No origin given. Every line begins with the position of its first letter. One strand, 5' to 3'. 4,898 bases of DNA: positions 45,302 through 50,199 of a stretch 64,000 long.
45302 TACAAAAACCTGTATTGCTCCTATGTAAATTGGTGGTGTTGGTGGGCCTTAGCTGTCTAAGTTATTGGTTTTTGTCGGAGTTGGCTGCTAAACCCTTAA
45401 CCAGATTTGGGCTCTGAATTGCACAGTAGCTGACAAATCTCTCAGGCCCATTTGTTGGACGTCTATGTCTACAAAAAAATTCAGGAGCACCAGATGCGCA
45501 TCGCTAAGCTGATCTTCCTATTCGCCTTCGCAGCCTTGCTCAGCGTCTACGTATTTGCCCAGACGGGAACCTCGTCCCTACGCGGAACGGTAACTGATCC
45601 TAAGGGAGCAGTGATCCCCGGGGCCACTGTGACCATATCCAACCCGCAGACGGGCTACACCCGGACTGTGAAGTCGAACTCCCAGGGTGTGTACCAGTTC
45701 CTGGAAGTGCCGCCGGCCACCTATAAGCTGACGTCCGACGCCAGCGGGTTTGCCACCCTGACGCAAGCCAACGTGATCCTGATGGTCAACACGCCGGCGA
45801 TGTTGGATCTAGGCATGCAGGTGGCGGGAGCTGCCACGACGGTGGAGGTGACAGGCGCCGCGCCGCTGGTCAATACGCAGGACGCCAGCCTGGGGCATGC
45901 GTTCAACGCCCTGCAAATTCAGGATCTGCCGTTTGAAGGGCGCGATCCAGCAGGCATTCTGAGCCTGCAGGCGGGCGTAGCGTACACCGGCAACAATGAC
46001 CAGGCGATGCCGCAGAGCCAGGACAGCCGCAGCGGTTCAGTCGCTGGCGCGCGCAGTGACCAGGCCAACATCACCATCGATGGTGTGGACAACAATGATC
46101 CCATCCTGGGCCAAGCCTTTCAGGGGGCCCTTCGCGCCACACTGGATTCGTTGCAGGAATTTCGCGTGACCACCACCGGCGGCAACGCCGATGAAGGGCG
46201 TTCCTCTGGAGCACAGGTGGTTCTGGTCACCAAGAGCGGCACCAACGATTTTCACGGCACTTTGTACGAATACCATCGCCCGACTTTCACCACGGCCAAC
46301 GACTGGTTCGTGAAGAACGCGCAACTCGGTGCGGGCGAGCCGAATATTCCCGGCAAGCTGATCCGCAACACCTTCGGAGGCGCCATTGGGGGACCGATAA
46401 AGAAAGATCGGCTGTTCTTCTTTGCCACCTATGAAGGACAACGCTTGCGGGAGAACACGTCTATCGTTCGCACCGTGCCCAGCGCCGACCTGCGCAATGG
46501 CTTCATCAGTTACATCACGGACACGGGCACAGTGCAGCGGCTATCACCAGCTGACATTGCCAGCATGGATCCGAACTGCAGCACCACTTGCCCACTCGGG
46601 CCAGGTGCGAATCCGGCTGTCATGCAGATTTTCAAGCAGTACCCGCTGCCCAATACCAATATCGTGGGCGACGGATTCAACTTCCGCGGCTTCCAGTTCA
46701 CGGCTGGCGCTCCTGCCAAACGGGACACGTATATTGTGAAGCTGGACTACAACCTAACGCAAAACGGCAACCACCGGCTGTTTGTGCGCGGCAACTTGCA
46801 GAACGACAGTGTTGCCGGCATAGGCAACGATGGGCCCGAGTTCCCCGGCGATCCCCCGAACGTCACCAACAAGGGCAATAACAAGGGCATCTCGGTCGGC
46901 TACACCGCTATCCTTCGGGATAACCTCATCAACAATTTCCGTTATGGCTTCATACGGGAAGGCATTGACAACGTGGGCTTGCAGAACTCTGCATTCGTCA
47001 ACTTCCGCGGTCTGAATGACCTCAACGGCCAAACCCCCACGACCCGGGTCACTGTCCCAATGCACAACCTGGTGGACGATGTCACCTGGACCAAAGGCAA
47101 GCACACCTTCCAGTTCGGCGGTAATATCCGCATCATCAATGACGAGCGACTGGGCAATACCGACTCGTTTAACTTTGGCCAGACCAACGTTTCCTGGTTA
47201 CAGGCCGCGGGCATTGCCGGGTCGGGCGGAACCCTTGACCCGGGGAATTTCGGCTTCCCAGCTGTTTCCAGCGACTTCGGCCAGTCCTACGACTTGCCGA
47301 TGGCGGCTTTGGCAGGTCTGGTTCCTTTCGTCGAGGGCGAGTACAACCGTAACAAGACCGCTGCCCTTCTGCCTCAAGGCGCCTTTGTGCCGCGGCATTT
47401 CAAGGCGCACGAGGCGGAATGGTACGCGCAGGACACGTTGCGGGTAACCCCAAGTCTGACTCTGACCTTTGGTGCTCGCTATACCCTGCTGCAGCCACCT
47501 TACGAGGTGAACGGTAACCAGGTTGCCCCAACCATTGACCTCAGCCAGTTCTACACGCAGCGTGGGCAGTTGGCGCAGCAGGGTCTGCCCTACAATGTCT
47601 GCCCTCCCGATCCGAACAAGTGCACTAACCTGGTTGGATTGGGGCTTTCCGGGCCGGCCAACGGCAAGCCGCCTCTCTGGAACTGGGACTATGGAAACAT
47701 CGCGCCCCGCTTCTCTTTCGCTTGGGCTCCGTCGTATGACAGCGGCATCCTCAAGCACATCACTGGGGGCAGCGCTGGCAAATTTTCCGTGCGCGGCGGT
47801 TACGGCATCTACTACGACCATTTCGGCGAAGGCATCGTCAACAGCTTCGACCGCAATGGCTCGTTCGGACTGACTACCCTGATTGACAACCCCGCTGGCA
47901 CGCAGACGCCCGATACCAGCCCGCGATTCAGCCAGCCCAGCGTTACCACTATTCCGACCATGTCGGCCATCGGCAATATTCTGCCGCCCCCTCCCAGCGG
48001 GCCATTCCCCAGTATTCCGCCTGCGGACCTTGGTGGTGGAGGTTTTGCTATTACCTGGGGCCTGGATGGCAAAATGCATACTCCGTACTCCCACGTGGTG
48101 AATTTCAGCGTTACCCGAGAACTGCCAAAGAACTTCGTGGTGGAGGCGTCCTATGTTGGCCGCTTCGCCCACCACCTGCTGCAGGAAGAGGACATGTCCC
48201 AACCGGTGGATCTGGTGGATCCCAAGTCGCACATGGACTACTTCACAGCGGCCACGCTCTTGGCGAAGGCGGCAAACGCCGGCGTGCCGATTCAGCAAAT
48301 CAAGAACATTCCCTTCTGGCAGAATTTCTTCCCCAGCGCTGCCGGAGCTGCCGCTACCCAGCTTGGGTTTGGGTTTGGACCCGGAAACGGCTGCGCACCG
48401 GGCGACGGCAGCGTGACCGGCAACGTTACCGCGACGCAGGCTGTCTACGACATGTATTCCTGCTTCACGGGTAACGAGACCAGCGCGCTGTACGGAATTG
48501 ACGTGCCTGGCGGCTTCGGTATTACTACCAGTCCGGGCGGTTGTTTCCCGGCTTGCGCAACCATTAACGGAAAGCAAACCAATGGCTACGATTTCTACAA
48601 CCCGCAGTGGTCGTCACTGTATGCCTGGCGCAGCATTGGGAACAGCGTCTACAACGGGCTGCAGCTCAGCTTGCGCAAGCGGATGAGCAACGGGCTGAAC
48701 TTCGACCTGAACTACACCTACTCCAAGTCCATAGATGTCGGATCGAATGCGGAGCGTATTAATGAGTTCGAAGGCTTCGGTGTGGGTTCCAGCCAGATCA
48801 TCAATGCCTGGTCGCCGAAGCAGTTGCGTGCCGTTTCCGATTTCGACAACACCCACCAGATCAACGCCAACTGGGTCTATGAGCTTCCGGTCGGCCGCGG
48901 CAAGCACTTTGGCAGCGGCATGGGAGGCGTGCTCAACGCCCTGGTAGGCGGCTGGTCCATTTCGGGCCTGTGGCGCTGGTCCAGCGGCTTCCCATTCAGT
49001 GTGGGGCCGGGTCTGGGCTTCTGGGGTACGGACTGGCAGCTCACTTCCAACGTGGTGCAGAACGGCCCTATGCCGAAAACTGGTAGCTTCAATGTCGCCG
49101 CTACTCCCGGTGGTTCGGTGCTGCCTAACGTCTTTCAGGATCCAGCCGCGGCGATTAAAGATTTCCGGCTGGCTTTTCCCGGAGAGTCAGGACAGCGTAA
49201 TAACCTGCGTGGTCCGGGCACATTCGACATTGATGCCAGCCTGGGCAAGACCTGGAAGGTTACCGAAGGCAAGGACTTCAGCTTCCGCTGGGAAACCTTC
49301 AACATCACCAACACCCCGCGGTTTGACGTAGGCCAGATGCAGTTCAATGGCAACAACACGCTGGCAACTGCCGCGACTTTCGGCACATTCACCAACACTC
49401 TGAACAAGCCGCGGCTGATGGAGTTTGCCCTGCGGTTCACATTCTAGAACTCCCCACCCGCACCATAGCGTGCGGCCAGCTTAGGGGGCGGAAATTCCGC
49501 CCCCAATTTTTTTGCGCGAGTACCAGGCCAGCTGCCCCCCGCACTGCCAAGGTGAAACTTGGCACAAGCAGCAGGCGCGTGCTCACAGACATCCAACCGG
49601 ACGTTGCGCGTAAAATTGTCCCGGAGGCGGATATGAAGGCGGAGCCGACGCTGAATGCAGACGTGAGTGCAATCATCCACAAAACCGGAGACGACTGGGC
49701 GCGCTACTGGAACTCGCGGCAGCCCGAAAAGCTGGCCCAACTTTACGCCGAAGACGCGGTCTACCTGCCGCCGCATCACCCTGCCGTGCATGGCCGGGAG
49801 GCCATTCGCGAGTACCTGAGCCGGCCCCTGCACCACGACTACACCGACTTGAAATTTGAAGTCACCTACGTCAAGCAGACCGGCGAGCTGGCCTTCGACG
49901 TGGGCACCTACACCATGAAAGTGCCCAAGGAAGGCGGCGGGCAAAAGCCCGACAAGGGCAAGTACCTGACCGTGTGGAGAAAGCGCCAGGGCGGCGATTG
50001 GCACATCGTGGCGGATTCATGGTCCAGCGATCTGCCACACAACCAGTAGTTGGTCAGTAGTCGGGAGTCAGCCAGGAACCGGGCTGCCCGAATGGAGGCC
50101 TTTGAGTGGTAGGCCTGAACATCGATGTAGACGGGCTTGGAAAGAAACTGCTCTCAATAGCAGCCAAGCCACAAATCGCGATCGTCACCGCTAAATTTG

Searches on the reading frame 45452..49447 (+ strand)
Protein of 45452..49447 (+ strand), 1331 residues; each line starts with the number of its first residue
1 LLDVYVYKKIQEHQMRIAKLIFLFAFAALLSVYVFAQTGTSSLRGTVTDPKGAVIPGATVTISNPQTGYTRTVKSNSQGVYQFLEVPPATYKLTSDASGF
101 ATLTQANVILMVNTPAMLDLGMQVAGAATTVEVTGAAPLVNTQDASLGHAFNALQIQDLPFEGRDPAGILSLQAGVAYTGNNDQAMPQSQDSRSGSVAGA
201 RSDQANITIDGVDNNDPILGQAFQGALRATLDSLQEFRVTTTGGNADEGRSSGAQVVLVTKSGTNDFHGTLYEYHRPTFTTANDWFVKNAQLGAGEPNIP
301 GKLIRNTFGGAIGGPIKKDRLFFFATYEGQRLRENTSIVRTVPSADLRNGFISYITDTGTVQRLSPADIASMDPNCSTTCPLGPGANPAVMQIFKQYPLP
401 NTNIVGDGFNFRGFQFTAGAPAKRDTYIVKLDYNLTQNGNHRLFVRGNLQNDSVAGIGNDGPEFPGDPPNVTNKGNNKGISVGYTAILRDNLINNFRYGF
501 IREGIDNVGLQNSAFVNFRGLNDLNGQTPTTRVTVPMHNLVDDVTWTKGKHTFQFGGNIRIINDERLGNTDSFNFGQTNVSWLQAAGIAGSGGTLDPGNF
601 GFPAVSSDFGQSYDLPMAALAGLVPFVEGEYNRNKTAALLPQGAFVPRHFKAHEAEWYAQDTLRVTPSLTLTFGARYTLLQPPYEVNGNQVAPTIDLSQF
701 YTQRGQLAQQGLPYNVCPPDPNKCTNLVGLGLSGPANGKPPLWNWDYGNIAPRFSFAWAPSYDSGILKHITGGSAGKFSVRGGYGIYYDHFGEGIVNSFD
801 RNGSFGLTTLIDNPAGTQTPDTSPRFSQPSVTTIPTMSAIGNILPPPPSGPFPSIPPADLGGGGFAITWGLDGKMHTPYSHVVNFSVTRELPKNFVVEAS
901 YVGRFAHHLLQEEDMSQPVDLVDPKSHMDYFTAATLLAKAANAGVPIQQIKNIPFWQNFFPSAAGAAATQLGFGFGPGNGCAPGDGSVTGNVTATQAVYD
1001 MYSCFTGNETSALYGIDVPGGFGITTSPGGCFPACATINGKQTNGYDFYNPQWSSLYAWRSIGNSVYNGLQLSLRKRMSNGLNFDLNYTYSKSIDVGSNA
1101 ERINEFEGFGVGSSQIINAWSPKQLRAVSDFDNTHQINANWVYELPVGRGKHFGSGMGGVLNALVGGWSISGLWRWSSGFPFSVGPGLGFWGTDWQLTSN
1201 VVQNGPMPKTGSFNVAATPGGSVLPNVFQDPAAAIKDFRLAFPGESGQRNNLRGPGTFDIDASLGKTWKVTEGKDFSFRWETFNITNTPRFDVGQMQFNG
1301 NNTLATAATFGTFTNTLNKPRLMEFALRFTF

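Call 21: search_protein_families(library=pfam, proteins=[window:45452-49447:+], max_evalue=0.001)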
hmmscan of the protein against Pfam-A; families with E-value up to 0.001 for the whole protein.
window:45452-49447:+ (1331 aa): 4 families
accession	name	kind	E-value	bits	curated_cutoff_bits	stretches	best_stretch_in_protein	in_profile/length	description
PF25183.1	OMP_b-brl_4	-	1.2e-149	500.7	30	2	259-958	1-599/838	Outer membrane beta barrel domain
PF13620.12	CarboxypepD_reg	-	3.6e-20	72.5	32.3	1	42-122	1-81/82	Carboxypeptidase regulatory-like domain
PF13715.12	CarbopepD_reg_2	-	7e-06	26.4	32.2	1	44-105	2-60/88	CarboxypepD_reg-like domain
PF17210.9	SdrD_B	-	0.00035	21.2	29.7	1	49-107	18-76/112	SdrD B-like domain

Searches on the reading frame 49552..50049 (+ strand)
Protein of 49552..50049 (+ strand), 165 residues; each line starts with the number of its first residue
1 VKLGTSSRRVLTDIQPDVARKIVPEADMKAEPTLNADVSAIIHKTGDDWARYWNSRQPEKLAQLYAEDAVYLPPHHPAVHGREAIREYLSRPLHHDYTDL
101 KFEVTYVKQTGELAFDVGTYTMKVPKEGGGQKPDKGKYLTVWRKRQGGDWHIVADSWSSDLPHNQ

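Call 47: search_protein_families(library=pfam, proteins=[window:49552-50049:+], max_evalue=0.0001)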
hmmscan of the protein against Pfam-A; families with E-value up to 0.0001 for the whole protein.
window:49552-50049:+ (165 aa): 5 families
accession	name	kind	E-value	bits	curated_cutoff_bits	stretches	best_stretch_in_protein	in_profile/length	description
PF14534.12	DUF4440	-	1.5e-16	61.2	25.2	1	43-152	2-107/107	Domain of unknown function (DUF4440)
PF12680.13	SnoaL_2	-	1.1e-13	52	27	1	49-147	4-97/102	SnoaL-like domain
PF08332.16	CaMKII_AD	-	6.2e-06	26.8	22.1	1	45-154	8-121/128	Calcium/calmodulin dependent protein kinase II association domain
PF13577.12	SnoaL_4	-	1.2e-05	25.7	24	1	42-152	9-122/126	SnoaL-like domain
PF13474.12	SnoaL_3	-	5.1e-05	24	22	1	45-154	4-113/121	SnoaL-like domain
